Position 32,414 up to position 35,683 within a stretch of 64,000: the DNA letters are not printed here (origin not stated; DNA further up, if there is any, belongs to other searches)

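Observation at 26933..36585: Nine co-directional genes form a composite signalling island joining a partner switch, an ECF sigma/anti-sigma pair, a repeat protein, an OM peptidase-like protein and PrsW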

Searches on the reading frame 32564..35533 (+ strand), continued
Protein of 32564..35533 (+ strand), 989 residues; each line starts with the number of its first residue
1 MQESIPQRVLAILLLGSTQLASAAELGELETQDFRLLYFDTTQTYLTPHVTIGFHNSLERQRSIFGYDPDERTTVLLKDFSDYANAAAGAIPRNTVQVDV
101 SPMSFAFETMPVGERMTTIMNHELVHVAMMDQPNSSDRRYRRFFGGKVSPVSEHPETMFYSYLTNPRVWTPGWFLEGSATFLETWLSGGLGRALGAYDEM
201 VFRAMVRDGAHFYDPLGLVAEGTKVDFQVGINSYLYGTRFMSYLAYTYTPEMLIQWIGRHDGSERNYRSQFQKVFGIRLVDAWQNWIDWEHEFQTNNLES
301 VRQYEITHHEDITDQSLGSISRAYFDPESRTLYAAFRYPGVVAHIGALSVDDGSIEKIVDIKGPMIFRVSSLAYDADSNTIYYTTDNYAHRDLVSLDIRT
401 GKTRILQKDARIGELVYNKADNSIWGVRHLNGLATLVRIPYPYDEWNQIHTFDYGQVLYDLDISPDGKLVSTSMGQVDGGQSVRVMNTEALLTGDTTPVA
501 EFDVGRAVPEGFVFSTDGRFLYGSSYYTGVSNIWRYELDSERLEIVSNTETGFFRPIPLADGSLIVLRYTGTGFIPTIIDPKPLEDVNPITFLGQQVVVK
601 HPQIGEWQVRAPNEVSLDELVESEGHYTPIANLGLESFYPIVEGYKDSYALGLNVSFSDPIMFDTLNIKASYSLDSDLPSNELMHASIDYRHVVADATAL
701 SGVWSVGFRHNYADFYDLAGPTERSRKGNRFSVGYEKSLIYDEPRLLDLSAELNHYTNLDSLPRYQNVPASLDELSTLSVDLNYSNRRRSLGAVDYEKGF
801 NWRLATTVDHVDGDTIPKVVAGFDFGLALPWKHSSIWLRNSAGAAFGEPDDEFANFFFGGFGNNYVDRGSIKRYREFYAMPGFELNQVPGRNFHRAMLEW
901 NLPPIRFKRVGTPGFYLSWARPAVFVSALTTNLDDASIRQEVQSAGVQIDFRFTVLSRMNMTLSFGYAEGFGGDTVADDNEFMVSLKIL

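Call 72: find_homologous_proteins(query=A4, max_evalue=1e-10)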
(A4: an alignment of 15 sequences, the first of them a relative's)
Query A4 (15 sequences) (981 aa, profile of the alignment): 828 proteins with E <= 1e-10 among 6938 candidates; the best 120 are listed.
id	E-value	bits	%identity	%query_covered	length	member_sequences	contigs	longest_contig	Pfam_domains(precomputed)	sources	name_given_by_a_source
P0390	0.0e+0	1246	27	94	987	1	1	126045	-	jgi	jgi:hypothetical protein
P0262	0.0e+0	1240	100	100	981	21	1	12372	PF13485.12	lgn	-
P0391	0.0e+0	1194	28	99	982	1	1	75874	-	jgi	-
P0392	0.0e+0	1192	28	96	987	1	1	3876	PF26550.2,PF07676.19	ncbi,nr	ncbi:hypothetical protein MJD09_11370 [bacterium]|nr:hypothetical protein [bacterium]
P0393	0.0e+0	1186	29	96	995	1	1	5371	-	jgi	jgi:hypothetical protein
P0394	0.0e+0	1159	29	93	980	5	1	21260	PF07676.19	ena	-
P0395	0.0e+0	1148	77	100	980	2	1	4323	-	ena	-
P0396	0.0e+0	1147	27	93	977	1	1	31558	PF07676.19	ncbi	-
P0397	0.0e+0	1147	77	100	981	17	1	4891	PF13485.12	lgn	-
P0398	0.0e+0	1141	30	97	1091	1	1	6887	-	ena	-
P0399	0.0e+0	1139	78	96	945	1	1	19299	-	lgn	-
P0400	0.0e+0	1123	36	99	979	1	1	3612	-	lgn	-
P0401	0.0e+0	1119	35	99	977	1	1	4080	-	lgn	-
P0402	0.0e+0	1119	29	99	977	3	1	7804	-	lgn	-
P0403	0.0e+0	1116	26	95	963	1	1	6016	-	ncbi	-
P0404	0.0e+0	1116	26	99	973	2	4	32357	PF26550.2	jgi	jgi:hypothetical protein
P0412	0.0e+0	1108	36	99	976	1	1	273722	-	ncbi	-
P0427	0.0e+0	1100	61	99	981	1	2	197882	-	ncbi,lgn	-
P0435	0.0e+0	1094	35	99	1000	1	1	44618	-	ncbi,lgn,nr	ncbi:PD40 domain-containing protein [candidate division KSB1 bacterium]|nr:PD40 domain-containing pr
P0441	0.0e+0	1093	36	97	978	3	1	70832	-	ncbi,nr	ncbi:MAG TPA: hypothetical protein VLV78_23595 [Thermoanaerobaculia bacterium]|nr:hypothetical prote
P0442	0.0e+0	1092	29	100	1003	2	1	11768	PF26550.2,PF07676.19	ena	-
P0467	0.0e+0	1084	37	97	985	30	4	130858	-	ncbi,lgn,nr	ncbi:MAG: hypothetical protein PHF53_01900 [Bacteroidales bacterium]|nr:hypothetical protein [Bacter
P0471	0.0e+0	1082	40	99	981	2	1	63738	-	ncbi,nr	ncbi:MAG: hypothetical protein NT175_06340 [Bacteroidetes bacterium]|nr:hypothetical protein [Bacter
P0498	0.0e+0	1074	39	99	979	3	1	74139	-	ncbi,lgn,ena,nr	ncbi:MAG: hypothetical protein M0P47_07795 [Bacteroidales bacterium]|nr:hypothetical protein [Bacter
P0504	0.0e+0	1072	38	100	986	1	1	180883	-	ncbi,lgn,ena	-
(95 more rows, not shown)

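Call 73: find_encoding_contigs(protein=P0467, flank=9000, max_places=1)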
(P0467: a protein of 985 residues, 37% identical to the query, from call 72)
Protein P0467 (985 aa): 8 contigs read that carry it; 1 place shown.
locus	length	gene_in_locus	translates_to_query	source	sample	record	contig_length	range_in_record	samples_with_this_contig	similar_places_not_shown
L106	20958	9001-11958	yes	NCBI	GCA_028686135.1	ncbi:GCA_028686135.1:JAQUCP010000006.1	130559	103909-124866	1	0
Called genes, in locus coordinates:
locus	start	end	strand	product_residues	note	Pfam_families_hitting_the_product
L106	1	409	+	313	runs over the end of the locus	PF02653:BPD_transp_2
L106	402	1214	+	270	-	PF02463:SMC_N, PF13476:AAA_23 (faint), PF13555:AAA_29 (faint), PF00005:ABC_tran, PF09818:ABC_ATPase (faint), PF13304:AAA_21 (faint)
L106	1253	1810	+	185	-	PF04392:ABC_sub_bind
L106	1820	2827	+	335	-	PF13367:PrsW-protease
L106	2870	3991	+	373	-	-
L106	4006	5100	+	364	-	PF09084:NMT1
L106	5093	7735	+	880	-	PF02743:dCache_1, PF22673:MCP-like_PDC_1, PF00672:HAMP, PF01590:GAF (weak), PF13185:GAF_2, PF13492:GAF_3, PF00512:HisKA (weak), PF02518:HATPase_c, +2 more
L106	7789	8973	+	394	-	PF00072:Response_reg, PF07228:SpoIIE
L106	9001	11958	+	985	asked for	-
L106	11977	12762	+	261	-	-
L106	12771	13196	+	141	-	PF13581:HATPase_c_2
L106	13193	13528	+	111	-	PF01740:STAS, PF13466:STAS_2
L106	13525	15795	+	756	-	PF01740:STAS, PF13466:STAS_2, PF19974:TCAD9, PF01636:APH (weak), PF19974:TCAD9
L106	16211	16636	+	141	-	PF14294:DUF4372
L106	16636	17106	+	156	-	PF01609:DDE_Tnp_1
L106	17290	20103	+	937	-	PF01839:FG-GAP (faint), PF13620:CarboxypepD_reg (weak), PF13517:FG-GAP_3 (weak), PF18962:Por_Secre_tail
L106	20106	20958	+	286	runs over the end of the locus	PF13578:Methyltransf_24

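Call 74: find_encoding_contigs(protein=P0435, flank=9000, max_places=1)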
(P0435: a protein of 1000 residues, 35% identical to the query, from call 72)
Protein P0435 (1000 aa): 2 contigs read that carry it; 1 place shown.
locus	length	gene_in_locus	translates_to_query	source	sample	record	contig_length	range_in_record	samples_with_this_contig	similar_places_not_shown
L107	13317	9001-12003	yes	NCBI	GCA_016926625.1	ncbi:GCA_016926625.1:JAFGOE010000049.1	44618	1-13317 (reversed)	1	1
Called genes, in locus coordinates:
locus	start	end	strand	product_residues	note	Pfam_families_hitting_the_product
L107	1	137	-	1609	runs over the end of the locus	PF18911:PKD_4, PF00801:PKD, PF18911:PKD_4, PF00801:PKD, PF18911:PKD_4, PF00801:PKD, PF18911:PKD_4, PF00801:PKD, +22 more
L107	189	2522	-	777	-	PF04773:FecR, PF09136:Glucodextran_B (weak)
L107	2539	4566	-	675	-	PF02743:dCache_1, PF00672:HAMP, PF00512:HisKA (weak), PF02518:HATPase_c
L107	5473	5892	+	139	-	PF13581:HATPase_c_2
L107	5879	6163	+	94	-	PF13466:STAS_2, PF01740:STAS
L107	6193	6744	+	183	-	PF07638:Sigma70_ECF (weak), PF04542:Sigma70_r2, PF08281:Sigma70_r4_2, PF04545:Sigma70_r4 (weak)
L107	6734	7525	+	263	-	-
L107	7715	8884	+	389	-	-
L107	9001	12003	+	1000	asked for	-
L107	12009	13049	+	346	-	PF13367:PrsW-protease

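Call 75: find_encoding_contigs(protein=P0441, flank=9000, max_places=1)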
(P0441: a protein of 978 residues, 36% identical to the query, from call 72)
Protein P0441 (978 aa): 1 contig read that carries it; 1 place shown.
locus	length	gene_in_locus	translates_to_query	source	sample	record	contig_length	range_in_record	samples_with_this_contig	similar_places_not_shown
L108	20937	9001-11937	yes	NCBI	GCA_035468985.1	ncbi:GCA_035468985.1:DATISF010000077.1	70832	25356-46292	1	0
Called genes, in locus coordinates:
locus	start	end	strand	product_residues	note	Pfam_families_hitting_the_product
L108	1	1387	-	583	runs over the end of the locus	PF05960:DUF885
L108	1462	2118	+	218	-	-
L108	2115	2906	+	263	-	-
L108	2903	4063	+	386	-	-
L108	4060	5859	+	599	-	PF14470:bPH_3 (faint)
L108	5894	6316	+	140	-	PF13581:HATPase_c_2, PF02518:HATPase_c (weak)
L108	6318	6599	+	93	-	PF01740:STAS, PF13466:STAS_2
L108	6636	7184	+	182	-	PF04542:Sigma70_r2, PF08281:Sigma70_r4_2, PF04545:Sigma70_r4 (weak)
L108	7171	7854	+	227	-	-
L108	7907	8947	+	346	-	-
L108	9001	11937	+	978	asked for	-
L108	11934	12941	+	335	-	PF13367:PrsW-protease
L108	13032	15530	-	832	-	PF09992:NAGPA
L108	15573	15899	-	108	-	PF07238:PilZ (weak)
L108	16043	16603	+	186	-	PF00111:Fer2, PF13085:Fer2_3 (weak), PF01799:Fer2_2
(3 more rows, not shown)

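Call 76: find_encoding_contigs(protein=P0471, flank=9000, max_places=1)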
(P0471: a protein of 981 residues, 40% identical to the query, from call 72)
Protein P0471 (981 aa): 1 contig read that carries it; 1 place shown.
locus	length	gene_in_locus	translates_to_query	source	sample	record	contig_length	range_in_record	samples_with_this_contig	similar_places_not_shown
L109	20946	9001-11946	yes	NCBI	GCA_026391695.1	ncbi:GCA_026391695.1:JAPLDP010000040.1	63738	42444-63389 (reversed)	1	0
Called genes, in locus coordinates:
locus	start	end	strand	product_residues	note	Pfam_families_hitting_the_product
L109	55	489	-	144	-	PF00583:Acetyltransf_1, PF13508:Acetyltransf_7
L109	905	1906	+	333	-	PF08667:BetR (weak)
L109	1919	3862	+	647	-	PF00515:TPR_1, PF07719:TPR_2 (weak), PF13414:TPR_11, PF13432:TPR_16, PF00515:TPR_1, PF13414:TPR_11, PF13424:TPR_12, PF13414:TPR_11, +15 more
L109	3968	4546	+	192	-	PF00440:TetR_N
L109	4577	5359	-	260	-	PF02567:PhzC-PhzF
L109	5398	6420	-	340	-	PF08100:Dimerisation, PF00891:Methyltransf_2, PF13489:Methyltransf_23 (weak)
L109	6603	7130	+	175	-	PF07638:Sigma70_ECF (faint), PF04542:Sigma70_r2, PF08281:Sigma70_r4_2, PF04545:Sigma70_r4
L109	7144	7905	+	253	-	-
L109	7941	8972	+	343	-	-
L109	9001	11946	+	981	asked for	-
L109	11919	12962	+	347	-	PF13367:PrsW-protease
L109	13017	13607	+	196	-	PF12680:SnoaL_2 (weak)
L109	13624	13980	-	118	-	PF07681:DoxX (weak)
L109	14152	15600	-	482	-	PF00756:Esterase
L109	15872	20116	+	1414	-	PF18470:Cas9_a (weak), PF13395:HNH_4, PF18541:RuvC_III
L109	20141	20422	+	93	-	-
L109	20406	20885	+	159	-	PF19502:DUF6036 (weak)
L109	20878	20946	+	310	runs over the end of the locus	PF01867:Cas_Cas1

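Call 77: find_encoding_contigs(protein=P0390, flank=9000, max_places=1)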
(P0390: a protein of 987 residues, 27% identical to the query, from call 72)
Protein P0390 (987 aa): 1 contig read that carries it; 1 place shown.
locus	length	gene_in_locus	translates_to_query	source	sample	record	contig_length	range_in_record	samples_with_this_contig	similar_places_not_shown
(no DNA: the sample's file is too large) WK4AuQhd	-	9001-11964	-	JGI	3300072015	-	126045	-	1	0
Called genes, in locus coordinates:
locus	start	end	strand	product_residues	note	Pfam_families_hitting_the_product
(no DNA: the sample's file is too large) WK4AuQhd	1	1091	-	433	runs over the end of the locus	PF05496:RuvB_N, PF01078:Mg_chelatase (faint), PF13191:AAA_16 (faint), PF00004:AAA, PF07728:AAA_5 (faint), PF16193:AAA_assoc_2, PF22703:Cdc6_lid (weak), PF12002:MgsA_C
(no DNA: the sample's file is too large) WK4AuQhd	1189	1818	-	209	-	PF03548:LolA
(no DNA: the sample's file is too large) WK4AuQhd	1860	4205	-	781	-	PF13491:FtsK_4TM, PF17854:FtsK_alpha, PF01580:FtsK_SpoIIIE, PF09397:FtsK_gamma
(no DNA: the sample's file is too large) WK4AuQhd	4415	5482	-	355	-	PF05222:AlaDh_PNT_N, PF01262:AlaDh_PNT_C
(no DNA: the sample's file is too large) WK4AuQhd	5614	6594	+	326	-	PF07992:Pyr_redox_2, PF13738:Pyr_redox_3, PF00070:Pyr_redox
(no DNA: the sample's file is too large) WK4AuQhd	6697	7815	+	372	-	PF04339:FemAB_like, PF13480:Acetyltransf_6 (weak)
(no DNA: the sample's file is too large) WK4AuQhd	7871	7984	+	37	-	-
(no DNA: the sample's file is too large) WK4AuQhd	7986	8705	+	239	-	-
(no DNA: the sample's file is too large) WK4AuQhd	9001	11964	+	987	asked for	-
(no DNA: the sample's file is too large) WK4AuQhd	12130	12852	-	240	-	PF00654:Voltage_CLC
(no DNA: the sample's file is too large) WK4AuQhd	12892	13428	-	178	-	PF00654:Voltage_CLC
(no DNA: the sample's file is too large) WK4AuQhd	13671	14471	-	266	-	PF00072:Response_reg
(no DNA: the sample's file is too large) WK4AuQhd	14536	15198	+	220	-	PF03588:Leu_Phe_trans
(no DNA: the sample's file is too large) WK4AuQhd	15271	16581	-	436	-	PF03447:NAD_binding_3, PF00742:Homoserine_dh, PF01842:ACT, PF13291:ACT_4 (faint), PF22629:ACT_AHAS_ss (weak)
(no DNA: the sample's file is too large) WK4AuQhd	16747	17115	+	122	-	PF04430:DUF498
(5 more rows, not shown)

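Call 78: find_encoding_contigs(protein=P0427, flank=9000, max_places=1)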
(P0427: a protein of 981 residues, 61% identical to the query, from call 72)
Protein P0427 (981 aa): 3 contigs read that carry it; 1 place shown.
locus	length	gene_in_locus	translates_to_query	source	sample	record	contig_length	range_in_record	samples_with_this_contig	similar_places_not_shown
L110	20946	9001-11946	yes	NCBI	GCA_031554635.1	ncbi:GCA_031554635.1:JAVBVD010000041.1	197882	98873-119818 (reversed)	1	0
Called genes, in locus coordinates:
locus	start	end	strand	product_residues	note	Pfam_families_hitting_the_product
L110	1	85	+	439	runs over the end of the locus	PF07690:MFS_1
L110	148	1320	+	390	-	PF16401:DUF5009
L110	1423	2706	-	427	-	PF01595:CNNM, PF00571:CBS, PF03471:CorC_HlyC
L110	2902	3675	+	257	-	PF06283:ThuA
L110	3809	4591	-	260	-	PF01435:Peptidase_M48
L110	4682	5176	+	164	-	PF09413:DUF2007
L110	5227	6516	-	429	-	PF18294:Pept_S41_N, PF17820:PDZ_6 (weak), PF03572:Peptidase_S41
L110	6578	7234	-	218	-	PF00196:GerE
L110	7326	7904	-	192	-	PF14059:DUF4251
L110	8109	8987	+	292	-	-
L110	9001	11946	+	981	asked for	-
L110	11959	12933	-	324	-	PF13367:PrsW-protease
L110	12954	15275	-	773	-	PF00912:Transgly, PF00905:Transpeptidase, PF06832:BiPBP_C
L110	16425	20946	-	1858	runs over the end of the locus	PF11974:bMG3, PF01835:MG2, PF17972:bMG5, PF17962:bMG6, PF07703:A2M_BRD, PF00207:A2M (weak), PF17973:bMG10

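Call 80: find_encoding_contigs(protein=P0412, flank=9000, max_places=1)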
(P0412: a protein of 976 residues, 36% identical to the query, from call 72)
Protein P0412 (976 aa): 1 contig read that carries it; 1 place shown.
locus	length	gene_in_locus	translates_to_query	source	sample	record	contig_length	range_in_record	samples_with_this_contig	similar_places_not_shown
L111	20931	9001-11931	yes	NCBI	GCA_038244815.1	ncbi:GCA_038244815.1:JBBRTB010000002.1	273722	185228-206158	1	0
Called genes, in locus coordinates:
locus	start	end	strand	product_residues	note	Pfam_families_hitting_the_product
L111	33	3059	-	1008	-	PF12838:Fer4_7 (weak), PF13247:Fer4_11 (faint), PF12838:Fer4_7 (weak)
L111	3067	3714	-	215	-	PF14537:Cytochrom_c3_2 (faint), PF14522:Cytochrome_C7 (weak)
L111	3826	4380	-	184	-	PF04367:DUF502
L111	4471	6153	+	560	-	PF01590:GAF, PF13185:GAF_2, PF13492:GAF_3, PF07228:SpoIIE, PF13581:HATPase_c_2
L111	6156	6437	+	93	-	PF01740:STAS, PF13466:STAS_2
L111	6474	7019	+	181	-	PF04542:Sigma70_r2, PF08281:Sigma70_r4_2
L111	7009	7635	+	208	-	-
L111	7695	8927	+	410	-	-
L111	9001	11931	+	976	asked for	-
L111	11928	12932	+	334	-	PF13367:PrsW-protease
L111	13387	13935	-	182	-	PF13521:AAA_28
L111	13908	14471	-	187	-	PF04973:NMN_transporter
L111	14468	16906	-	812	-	PF12228:DUF3604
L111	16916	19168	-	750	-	PF13620:CarboxypepD_reg, PF13715:CarbopepD_reg_2, PF07715:Plug, PF00593:TonB_dep_Rec_b-barrel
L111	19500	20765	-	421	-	PF13428:TPR_14 (faint), PF14559:TPR_19 (faint), PF13431:TPR_17 (faint), PF23892:Ig_CycH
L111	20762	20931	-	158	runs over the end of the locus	PF03918:CcmH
